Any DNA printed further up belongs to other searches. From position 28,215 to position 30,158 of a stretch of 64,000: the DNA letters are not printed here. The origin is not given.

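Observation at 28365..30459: cheD overlaps a Cache-HAMP protein whose only output is an array of CheD/CheR-consensus glutamine heptads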

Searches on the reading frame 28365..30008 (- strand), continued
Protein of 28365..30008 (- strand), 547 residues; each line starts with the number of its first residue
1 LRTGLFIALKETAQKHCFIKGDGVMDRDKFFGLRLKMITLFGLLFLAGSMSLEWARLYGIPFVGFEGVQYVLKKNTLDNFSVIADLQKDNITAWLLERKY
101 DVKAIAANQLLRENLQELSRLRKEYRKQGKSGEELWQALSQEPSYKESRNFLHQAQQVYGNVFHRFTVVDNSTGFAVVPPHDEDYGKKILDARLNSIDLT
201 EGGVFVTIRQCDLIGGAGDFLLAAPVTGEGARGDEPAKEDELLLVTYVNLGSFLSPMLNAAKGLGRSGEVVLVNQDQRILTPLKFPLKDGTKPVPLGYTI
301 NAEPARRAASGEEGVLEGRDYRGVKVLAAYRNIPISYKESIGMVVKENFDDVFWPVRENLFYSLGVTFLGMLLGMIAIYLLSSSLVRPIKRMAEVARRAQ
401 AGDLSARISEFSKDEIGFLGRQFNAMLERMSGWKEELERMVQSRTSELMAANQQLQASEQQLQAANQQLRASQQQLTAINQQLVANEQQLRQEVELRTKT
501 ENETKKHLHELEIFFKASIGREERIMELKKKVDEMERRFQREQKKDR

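Call 47: search_protein_families(library=pfam, proteins=[L008:8451-12071:+, L001:7548-8321:+, L006:7803-8546:+], max_evalue=0.001)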
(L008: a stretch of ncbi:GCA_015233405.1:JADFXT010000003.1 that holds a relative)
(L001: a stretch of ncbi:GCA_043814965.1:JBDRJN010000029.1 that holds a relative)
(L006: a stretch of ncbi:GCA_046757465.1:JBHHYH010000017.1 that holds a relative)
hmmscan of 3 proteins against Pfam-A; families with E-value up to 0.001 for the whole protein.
L008:8451-12071:+ (1206 aa): 7 families
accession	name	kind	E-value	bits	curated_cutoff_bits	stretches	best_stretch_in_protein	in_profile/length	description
PF13426.13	PAS_9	-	7.1e-69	229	27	5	1062-1161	3-103/103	PAS domain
PF08447.18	PAS_3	-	1.8e-60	201.6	25.6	4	335-407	4-78/89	PAS fold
PF08448.16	PAS_4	-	1.5e-52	176.9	23.1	3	321-419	6-107/110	PAS fold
PF00989.32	PAS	-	3e-40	137.2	22.6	3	311-417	2-113/113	PAS fold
PF13188.13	PAS_8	-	2.8e-27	94.1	21.8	1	671-729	2-50/65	PAS domain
PF03975.18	CheD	-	4e-18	66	25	1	48-146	1-105/108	CheD chemotactic sensory transduction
PF14598.12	PAS_11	-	8.9e-06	26.1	25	0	1069-1121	10-62/109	PAS domain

L001:7548-8321:+ (257 aa): 0 families

L006:7803-8546:+ (247 aa): 0 families

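Call 49: find_encoding_contigs(protein=P0033, flank=10000, max_places=1)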
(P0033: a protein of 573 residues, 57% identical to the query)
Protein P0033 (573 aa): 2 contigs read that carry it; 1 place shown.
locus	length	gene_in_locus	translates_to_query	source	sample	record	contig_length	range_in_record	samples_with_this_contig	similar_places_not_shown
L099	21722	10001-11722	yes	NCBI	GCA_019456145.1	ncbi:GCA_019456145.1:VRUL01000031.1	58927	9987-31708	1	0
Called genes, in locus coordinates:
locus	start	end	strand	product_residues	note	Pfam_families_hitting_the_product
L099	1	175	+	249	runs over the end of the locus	PF05891:Methyltransf_PK (weak), PF13489:Methyltransf_23, PF01209:Ubie_methyltran (faint), PF07021:MetW (faint), PF13649:Methyltransf_25, PF13847:Methyltransf_31, PF08241:Methyltransf_11, PF08242:Methyltransf_12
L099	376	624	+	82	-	-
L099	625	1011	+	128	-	PF13489:Methyltransf_23 (weak)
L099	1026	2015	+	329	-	PF13524:Glyco_trans_1_2 (weak), PF13692:Glyco_trans_1_4, PF00534:Glycos_transf_1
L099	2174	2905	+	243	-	PF05050:Methyltransf_21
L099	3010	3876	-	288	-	PF06293:Kdo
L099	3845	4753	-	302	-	PF17930:LpxI_N, PF06230:LpxI_C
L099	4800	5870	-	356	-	PF04613:LpxD, PF25084:LbH_EIF2B (weak), PF25087:GMPPB_C (faint), PF00132:Hexapep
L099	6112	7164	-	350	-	PF01075:Glyco_transf_9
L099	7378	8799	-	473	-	-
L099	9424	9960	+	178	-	PF03975:CheD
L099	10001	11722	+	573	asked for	PF07536:HWE_HK (weak), PF07568:HisKA_2, PF02518:HATPase_c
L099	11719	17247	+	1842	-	PF00072:Response_reg, PF00989:PAS, PF08448:PAS_4, PF13426:PAS_9, PF13426:PAS_9, PF08447:PAS_3, PF00989:PAS, PF08448:PAS_4, +26 more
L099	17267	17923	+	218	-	PF00072:Response_reg, PF08281:Sigma70_r4_2 (weak), PF00196:GerE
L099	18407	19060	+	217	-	PF00072:Response_reg, PF00196:GerE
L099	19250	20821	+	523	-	PF02743:dCache_1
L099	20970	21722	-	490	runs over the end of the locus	PF00144:Beta-lactamase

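Call 50: find_encoding_contigs(protein=P0025, flank=10000, max_places=2)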
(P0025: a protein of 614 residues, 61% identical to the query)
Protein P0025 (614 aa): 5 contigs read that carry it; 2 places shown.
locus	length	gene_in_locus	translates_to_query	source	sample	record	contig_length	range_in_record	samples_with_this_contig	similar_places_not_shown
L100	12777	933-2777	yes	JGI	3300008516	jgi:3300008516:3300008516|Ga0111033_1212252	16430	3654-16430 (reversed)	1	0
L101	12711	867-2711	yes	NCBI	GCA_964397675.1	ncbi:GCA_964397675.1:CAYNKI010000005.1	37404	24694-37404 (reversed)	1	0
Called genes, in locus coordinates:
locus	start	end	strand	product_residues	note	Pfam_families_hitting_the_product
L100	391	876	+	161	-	PF03975:CheD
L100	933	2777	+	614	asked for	PF00989:PAS, PF08448:PAS_4, PF08447:PAS_3 (weak), PF13426:PAS_9, PF07536:HWE_HK (weak), PF07568:HisKA_2, PF13581:HATPase_c_2 (weak), PF02518:HATPase_c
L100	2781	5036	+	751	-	PF00072:Response_reg, PF00989:PAS, PF13188:PAS_8, PF08448:PAS_4, PF13426:PAS_9, PF08448:PAS_4, PF00989:PAS, PF13188:PAS_8, +8 more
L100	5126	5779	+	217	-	PF00072:Response_reg, PF00196:GerE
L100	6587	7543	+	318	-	PF00248:Aldo_ket_red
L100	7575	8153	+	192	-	-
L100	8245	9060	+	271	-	PF13385:Laminin_G_3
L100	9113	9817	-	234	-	PF02660:G3P_acyltransf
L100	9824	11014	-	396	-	PF13439:Glyco_transf_4, PF00534:Glycos_transf_1, PF13692:Glyco_trans_1_4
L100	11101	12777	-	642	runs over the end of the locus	PF01075:Glyco_transf_9, PF06293:Kdo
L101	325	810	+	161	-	PF03975:CheD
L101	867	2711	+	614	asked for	PF00989:PAS, PF08448:PAS_4, PF08447:PAS_3 (weak), PF13426:PAS_9, PF07536:HWE_HK (weak), PF07568:HisKA_2, PF13581:HATPase_c_2 (weak), PF02518:HATPase_c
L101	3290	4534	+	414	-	PF08447:PAS_3 (faint), PF08448:PAS_4 (faint), PF00989:PAS, PF13188:PAS_8, PF13426:PAS_9, PF07730:HisKA_3, PF13581:HATPase_c_2 (weak), PF02518:HATPase_c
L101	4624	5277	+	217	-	PF00072:Response_reg, PF00196:GerE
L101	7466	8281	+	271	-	PF13385:Laminin_G_3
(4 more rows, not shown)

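Call 53: predict_structure(alignment_id=A3)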
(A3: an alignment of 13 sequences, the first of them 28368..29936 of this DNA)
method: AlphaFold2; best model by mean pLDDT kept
length: 523 residues; sequences in the alignment: 13
mean_pLDDT: 78.8   pTM: 0.60
mean pLDDT of the five models: 78.8, 77.7, 76.7, 76.0, 74.5
residues with pLDDT >= 90: 125; 70-90: 273; 50-70: 90; < 50: 35
segments of 3 or more residues with pLDDT < 50: 1-6, 205-215, 493-495, 520-523
pLDDT, mean of each block of 10 residues (from residue 1): 53 82 85 85 90 92 91 91 90 88 84 88 93 87 87 83 79 74 76 80 57 63 83 67 89 89 87 91 95 93 95 90 92 84 83 79 79 84 74 83 87 81 75 68 63 60 56 53 56 50 68 56 46
secondary structure, 60 per line:
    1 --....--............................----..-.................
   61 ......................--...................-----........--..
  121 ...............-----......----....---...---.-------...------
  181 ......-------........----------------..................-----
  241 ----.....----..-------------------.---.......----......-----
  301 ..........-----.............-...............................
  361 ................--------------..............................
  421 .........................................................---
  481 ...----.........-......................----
elements in order: H3-6 H9-34 H44-82 H85-103 H109-116 H119-135 E141-146 E151-154 E181-186 E194-201 E218-225 H226-235 E245-249 H279-285 E290-295 E301-310 E316-324 H325-328 H330-376 H391-477 H488-496 H498-519
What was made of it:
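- On Methyl-accepting chemotaxis protein (MCP): AF2 shows one helix from HAMP AS2 onward (call 53).
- Tried and rejected: Cryptic hairpin in the tail: the full-length AF2 model gave low-confidence breaks around aa 478-497 (call 53).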

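Call 56: fold_search(model_id=the predicted structure, library=pdb)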
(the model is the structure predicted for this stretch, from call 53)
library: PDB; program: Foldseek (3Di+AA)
matches with E <= 10: 791; with E <= 0.001: 133
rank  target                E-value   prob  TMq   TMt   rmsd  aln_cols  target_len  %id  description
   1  9a69_B                2.4e-13  1.00  0.52  0.43   5.4       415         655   16  Integrative model of MCPB-MCPC by crosslinking MS and deep learning (released 2024-09-18)
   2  9a65_B                2.9e-11  1.00  0.53  0.44   7.1       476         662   14  Integrative model of YVAQ-MCPB by crosslinking MS and deep learning (released 2024-09-18)
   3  9heh                  9.0e-10  1.00  0.30  0.49   9.2       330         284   11  Structure of the ligand binding domain of the chemoreceptor MkcA (DSOMK10_RS0100305) of Dickeya solani MK10 in complex w (released 2025-08-06)
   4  5t7m_B                1.1e-07  1.00  0.33  0.65   6.8       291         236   14  LIGAND BINDING DOMAIN OF PSEUDOMONAS AERUGINOSA PAO1 AMINO ACID CHEMORECEPTOR PCTA IN COMPLEX WITH L-TRP (released 2017-09-20)
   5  3lie_B                1.5e-07  1.00  0.34  0.64   5.5       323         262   13  Crystal Structure of the extracellular domain of the putative histidine kinase vpHK1S-Z8 (released 2010-05-05)
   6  5ere                  2.2e-07  1.00  0.28  0.27   8.0       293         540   13  Extracellular ligand binding receptor from Desulfohalobium retbaense DSM5692 (released 2016-08-10)
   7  5ltx_B                2.3e-07  1.00  0.32  0.65   7.0       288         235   14  LIGAND BINDING DOMAIN OF PSEUDOMONAS AERUGINOSA PAO1 AMINO ACID CHEMORECEPTOR PCTA IN COMPLEX WITH L-MET (released 2017-09-20)
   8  8bmv_A                2.3e-07  1.00  0.29  0.54   7.8       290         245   16  Ligand binding domain of the P. Putida receptor McpH in complex with Uric acid (released 2024-07-24)
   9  9a5d_A                2.6e-07  1.00  0.15  0.13  50.5       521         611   12  Integrative model of WALK-YYCH by crosslinking MS and deep learning (released 2024-09-18)
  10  5ltx_A                3.2e-07  1.00  0.29  0.57   8.4       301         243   14  LIGAND BINDING DOMAIN OF PSEUDOMONAS AERUGINOSA PAO1 AMINO ACID CHEMORECEPTOR PCTA IN COMPLEX WITH L-MET (released 2017-09-20)
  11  2p7j_A                3.4e-07  1.00  0.36  0.66   5.6       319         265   13  Crystal structure of the domain of putative sensory box/GGDEF family protein from Vibrio parahaemolyticus (released 2007-05-01)
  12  2p7j_B                3.4e-07  1.00  0.35  0.62   5.9       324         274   11  Crystal structure of the domain of putative sensory box/GGDEF family protein from Vibrio parahaemolyticus (released 2007-05-01)
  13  5t7m_A                3.6e-07  1.00  0.31  0.61   7.4       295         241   13  LIGAND BINDING DOMAIN OF PSEUDOMONAS AERUGINOSA PAO1 AMINO ACID CHEMORECEPTOR PCTA IN COMPLEX WITH L-TRP (released 2017-09-20)
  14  3lid_A                3.8e-07  1.00  0.36  0.63   5.7       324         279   11  Crystal Structure of the extracellular domain of the putative histidine kinase vpHK1S-Z8 (released 2010-05-05)
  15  5lt9_B                3.8e-07  1.00  0.33  0.61   7.4       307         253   14  Ligand binding domain of Pseudomonas aeruginosa PAO1 amino acid chemoreceptors PctB in complex with L-Arg (released 2017-09-20)
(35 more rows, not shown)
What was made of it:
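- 29004..29780 (-): Periplasmic dCache-like ligand-binding domain. Foldseek against PDB hits dCache ligand-binding domains (PctA, vpHK1S-Z8, DctB) at E = 1e-7 to 1e-13 (call 56).
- On dCache-HAMP transmembrane sensor: The fold matches dCache ligand-binding domains (call 56).
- Checked: It is confirmed by fold: the AF2 model has pLDDT 78.8, and its top Foldseek PDB hits are dCache ligand-binding domains and B. subtilis McpB/McpC models (calls 53, 56).
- Foldseek's best hits are B. subtilis McpB/McpC models (call 56).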
